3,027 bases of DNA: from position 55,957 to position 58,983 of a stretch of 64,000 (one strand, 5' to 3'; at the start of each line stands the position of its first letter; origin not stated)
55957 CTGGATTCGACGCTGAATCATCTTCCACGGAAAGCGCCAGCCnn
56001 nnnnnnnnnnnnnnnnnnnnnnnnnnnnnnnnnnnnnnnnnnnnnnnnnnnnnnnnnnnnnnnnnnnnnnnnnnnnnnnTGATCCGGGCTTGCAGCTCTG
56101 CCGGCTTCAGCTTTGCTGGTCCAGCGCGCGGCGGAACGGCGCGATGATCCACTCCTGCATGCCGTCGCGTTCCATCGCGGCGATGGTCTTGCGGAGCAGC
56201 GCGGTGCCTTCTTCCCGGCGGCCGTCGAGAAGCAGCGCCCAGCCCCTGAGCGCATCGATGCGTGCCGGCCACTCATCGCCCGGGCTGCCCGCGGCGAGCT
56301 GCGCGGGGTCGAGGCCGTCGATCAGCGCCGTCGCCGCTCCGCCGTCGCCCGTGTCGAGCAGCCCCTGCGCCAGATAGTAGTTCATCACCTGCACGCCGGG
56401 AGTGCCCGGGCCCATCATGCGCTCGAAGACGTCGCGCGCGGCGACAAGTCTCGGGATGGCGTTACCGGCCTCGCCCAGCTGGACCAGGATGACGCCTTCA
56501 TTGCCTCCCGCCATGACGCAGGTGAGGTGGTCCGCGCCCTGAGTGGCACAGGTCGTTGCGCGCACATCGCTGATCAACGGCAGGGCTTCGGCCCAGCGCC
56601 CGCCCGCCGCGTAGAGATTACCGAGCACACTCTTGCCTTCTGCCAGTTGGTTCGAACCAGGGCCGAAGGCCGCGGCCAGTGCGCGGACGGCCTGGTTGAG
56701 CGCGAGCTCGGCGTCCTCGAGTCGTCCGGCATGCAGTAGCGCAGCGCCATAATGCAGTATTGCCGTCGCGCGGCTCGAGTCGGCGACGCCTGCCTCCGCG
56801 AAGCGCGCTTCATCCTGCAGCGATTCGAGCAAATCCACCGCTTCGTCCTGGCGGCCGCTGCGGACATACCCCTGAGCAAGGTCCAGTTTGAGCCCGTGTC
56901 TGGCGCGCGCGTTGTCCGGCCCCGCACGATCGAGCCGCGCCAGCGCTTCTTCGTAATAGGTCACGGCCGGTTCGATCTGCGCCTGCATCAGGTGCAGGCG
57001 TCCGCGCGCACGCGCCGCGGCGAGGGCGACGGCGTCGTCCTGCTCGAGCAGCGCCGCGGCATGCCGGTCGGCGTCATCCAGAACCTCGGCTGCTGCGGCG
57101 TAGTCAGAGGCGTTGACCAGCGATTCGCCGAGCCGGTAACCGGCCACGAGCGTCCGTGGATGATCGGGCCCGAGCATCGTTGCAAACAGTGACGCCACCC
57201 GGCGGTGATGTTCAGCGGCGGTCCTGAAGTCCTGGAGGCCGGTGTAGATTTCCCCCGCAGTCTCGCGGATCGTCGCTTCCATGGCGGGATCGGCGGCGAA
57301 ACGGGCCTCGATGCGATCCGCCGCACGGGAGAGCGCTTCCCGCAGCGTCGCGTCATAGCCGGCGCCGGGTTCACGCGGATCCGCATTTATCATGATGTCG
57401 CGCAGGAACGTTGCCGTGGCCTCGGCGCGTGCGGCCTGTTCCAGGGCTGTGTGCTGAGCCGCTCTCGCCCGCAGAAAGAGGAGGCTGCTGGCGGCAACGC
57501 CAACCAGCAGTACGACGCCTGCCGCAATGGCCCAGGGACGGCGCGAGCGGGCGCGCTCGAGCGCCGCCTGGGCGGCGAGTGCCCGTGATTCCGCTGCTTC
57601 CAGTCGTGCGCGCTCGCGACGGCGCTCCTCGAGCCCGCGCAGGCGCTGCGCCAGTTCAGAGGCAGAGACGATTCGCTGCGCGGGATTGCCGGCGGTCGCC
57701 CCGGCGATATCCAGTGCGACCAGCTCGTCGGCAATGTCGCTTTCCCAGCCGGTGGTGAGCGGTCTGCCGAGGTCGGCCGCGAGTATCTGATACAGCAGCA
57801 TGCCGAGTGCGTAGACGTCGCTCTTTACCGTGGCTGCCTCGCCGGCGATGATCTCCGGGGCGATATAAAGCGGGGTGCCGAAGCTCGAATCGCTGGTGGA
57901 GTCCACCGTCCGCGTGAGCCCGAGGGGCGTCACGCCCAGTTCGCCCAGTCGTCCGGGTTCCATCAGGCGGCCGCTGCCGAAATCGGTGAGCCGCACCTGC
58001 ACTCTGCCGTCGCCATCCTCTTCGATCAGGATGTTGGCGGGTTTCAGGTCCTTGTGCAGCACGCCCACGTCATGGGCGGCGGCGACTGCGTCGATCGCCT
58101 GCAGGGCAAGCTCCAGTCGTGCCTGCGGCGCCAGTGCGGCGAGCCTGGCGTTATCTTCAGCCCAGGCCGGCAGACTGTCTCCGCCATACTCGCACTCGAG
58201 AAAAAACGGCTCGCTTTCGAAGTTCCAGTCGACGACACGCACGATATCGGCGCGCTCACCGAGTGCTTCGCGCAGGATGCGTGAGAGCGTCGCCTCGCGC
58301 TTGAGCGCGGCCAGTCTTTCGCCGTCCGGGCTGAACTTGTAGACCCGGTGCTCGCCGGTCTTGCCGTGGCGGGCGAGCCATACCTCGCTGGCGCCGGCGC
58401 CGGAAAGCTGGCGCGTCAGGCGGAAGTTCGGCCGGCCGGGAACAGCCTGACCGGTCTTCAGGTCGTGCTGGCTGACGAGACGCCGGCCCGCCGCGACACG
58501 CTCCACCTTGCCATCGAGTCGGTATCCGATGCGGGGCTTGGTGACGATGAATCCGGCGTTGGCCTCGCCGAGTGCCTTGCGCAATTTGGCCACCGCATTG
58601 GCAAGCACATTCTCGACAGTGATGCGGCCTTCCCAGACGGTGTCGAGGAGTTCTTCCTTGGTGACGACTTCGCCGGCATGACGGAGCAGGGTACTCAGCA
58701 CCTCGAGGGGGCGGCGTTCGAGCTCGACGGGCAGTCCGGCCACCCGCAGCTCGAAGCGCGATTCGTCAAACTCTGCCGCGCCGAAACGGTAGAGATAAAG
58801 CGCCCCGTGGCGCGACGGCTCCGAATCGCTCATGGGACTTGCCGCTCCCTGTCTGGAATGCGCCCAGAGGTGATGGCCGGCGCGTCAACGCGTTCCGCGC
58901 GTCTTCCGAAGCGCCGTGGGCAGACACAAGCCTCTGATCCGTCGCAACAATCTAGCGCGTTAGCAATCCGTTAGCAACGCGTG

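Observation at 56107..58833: One-polypeptide winged-helix / Ser-Thr kinase / TM / TPR hybrid regulator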

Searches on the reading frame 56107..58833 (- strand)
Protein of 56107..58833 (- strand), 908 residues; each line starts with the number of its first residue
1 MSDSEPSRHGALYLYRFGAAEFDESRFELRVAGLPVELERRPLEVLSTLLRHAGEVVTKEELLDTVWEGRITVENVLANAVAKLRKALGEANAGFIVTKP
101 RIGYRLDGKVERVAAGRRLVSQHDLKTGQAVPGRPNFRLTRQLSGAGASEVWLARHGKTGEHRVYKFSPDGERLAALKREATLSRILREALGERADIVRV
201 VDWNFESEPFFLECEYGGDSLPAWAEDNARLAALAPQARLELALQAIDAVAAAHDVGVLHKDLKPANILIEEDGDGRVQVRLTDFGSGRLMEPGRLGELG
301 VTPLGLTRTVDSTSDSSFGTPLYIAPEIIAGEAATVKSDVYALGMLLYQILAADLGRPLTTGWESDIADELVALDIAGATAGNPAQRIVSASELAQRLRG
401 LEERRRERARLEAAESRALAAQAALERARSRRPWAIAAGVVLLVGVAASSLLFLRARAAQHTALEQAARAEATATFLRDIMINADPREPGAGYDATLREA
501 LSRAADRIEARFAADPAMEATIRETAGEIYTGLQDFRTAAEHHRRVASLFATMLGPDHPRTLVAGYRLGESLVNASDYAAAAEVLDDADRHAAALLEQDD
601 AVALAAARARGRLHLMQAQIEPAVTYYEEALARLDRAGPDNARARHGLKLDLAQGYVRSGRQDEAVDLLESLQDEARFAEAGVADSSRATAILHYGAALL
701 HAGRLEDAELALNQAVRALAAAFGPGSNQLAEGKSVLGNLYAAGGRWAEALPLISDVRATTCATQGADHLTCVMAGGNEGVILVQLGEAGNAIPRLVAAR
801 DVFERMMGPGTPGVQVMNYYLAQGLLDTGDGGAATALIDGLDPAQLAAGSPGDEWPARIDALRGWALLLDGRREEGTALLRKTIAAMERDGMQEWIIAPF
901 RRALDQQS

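Call 3: search_protein_families(library=pfam, proteins=[window:56107-58833:-], max_evalue=1)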
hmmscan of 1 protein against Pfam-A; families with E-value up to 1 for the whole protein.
window:56107-58833:- (908 aa): 14 families
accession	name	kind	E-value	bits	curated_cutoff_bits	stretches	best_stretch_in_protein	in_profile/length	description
PF00069.31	Pkinase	-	8.2e-24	84.8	31.7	1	148-353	12-193/263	Protein kinase domain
PF00486.34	Trans_reg_C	-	5.3e-15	55.7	26.2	1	35-106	3-77/77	Transcriptional regulatory protein, C terminal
PF13424.12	TPR_12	-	4.4e-10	40.1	30.1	3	689-753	3-67/77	Tetratricopeptide repeat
PF07714.23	PK_Tyr_Ser-Thr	-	1.2e-08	35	23.1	1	231-352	96-199/258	Protein tyrosine and serine/threonine kinase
PF14531.12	Kinase-like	-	3.8e-05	23.5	25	1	233-363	141-255/289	Kinase-like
PF07719.23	TPR_2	-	0.00035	20.9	27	0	607-632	4-29/34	Tetratricopeptide repeat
PF13374.12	TPR_10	-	0.002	18.5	27.5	1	521-559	3-41/42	Tetratricopeptide repeat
PF13176.12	TPR_7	-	0.0027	18.1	27.9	0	736-753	4-21/36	Tetratricopeptide repeat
PF06293.20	Kdo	-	0.0054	16.6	21.3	1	220-290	104-171/207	Lipopolysaccharide kinase (Kdo/WaaP) family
PF00515.34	TPR_1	-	0.006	16.8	27.8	0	610-632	7-29/34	Tetratricopeptide repeat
PF13174.12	TPR_6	-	0.022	15.9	26.3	0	652-674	6-28/33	Tetratricopeptide repeat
PF24885.1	TPR_NPHP3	-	0.039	13.8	100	0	696-769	106-179/239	Nephrocystin-3 TPR domain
PF03109.22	ABC1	-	0.26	10.8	22.9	1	254-289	184-215/244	ABC1 atypical kinase-like domain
PF07721.20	TPR_4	-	0.78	11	27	1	650-670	5-25/26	Tetratricopeptide repeat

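Call 4: search_protein_families(library=ncbifam, proteins=[window:56107-58833:-], max_evalue=1)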
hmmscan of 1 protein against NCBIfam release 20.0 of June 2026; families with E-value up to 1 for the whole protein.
window:56107-58833:- (908 aa): 42 families (the best 25 are shown)
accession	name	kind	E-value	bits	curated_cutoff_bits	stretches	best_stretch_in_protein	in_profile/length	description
NF033483.0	PknB_PASTA_kin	equivalog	1.2e-23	84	450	1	194-353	66-204/563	Stk1 family PASTA domain-containing Ser/Thr kinase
NF040586.1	FxSxx_TPR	equivalog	5.5e-20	71.4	300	2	652-889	562-801/830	FxSxx-COOH system tetratricopeptide repeat protein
TIGR03903.1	TOMM_kin_cyc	equivalog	5.8e-20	70.8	705.75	1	232-352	74-184/1267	TOMM system kinase/cyclase fusion protein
NF047741.1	antiphage_MADS6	equivalog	9.3e-20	70.7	460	2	233-409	295-468/612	methylation-associated defense system protein kinase MAD6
NF052427.1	StpK7MSMEG_1200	equivalog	2.5e-17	62.6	900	1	233-474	104-336/601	serine/threonine protein kinase StpK7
NF033442.0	BREX_PglW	equivalog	1.2e-14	53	990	2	233-353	308-424/1391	BREX system serine/threonine kinase PglW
NF038150.1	lanthi_synth_IV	equivalog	7.8e-13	47.6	650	1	206-515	265-550/851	class IV lanthionine synthetase LanL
NF009651.0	PRK13184.1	equivalog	9.5e-13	47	839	1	248-352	124-226/932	serine/threonine-protein kinase PknD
NF007540.1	PRK10153.1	equivalog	3.8e-12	45.8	400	1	36-115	27-109/516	lysine decarboxylation/transport transcriptional activator CadC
NF053854.1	RespRegPhoBBctds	equivalog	1e-08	34.8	270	1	20-106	138-224/225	two-component system response regulator PhoB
NF043056.1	T4SS_LegK1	equivalog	2.6e-08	32.9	550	1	231-347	182-280/516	Dot/Icm T4SS effector kinase LegK1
TIGR02154.1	PhoB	equivalog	6.2e-07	28.9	296.2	1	21-107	138-226/226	phosphate regulon transcriptional regulator PhoB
NF033118.1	vanR-O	exception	6.6e-07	29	505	1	22-111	137-225/233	vancomycin resistance response regulator transcription factor VanR-O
NF038151.1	lanthi_synth_III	equivalog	2.5e-06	26.2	575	1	170-290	260-385/833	class III lanthionine synthetase LanKC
NF009037.0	PRK12370.1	equivalog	5.7e-06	25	589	1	42-112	40-111/553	HilA/EilA family virulence transcriptional regulator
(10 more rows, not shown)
